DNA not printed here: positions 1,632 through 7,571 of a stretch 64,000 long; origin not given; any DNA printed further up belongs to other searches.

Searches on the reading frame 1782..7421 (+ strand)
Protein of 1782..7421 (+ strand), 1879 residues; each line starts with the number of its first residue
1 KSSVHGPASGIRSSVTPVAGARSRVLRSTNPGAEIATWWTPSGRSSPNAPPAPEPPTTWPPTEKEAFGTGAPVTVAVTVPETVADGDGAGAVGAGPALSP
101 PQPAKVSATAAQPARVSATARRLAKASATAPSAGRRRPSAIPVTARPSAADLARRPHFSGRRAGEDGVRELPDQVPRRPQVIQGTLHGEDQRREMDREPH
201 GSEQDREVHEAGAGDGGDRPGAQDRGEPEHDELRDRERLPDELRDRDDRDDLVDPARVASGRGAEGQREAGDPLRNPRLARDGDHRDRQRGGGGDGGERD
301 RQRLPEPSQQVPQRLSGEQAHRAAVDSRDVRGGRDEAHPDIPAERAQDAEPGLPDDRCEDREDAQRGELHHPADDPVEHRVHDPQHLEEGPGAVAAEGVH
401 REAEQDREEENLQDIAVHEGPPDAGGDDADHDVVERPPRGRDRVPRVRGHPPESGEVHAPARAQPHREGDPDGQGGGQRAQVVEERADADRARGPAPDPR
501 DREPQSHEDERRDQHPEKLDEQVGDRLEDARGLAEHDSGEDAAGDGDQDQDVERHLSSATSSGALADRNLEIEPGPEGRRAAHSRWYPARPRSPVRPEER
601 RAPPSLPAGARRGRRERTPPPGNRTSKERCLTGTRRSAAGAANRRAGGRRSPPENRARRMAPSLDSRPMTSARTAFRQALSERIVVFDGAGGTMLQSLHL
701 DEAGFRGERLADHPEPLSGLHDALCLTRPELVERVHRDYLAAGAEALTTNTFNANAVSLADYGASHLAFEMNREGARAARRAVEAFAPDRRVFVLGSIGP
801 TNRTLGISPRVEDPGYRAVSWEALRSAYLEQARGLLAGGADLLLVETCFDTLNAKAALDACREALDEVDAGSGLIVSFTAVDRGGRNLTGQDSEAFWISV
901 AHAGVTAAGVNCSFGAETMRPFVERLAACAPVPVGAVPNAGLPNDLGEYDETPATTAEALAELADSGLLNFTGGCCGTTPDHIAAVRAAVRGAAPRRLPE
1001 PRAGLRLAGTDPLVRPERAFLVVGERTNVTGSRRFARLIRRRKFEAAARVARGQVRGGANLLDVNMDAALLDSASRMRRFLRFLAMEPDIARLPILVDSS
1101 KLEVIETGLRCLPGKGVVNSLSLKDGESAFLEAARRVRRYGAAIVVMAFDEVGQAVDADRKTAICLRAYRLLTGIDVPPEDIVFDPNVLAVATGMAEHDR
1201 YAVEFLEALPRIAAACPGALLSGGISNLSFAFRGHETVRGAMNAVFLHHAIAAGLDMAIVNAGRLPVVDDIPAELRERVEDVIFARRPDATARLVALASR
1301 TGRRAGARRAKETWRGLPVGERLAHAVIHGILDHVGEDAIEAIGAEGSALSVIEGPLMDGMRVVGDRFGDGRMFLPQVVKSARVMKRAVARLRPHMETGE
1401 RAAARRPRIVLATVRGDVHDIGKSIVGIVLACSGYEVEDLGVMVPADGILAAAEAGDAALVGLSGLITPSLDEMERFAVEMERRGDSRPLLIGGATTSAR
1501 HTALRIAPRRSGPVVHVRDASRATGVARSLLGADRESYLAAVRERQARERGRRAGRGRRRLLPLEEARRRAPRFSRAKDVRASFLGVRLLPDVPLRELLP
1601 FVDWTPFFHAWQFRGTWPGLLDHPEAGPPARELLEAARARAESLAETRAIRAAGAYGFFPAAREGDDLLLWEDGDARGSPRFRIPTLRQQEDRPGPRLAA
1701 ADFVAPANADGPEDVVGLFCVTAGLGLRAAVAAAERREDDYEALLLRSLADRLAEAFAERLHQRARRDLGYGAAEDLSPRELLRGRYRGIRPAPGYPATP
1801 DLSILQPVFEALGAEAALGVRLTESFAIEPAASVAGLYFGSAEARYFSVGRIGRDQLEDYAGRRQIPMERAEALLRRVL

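Call 61: search_protein_families(library=pfam, proteins=[window:1782-7421:+], max_evalue=0.001)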
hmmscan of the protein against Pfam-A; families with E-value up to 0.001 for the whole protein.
window:1782-7421:+ (1879 aa): 5 families
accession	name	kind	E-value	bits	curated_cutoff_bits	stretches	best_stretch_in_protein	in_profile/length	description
PF02965.22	Met_synt_B12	-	2.3e-87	293.4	25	1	1595-1865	2-273/273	Vitamin B12 dependent methionine synthase, activation domain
PF02574.22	S-methyl_trans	-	5.7e-82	276.2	22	1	685-990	1-283/283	Homocysteine S-methyltransferase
PF00809.28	Pterin_bind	-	2.6e-47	161.9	25.5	1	1024-1261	1-244/244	Pterin binding enzyme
PF02607.22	B12-binding_2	-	2.6e-21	76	23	1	1321-1392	3-73/74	B12 binding domain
PF02310.24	B12-binding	-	1e-16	61.3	32.1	1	1408-1501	2-95/121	B12 binding domain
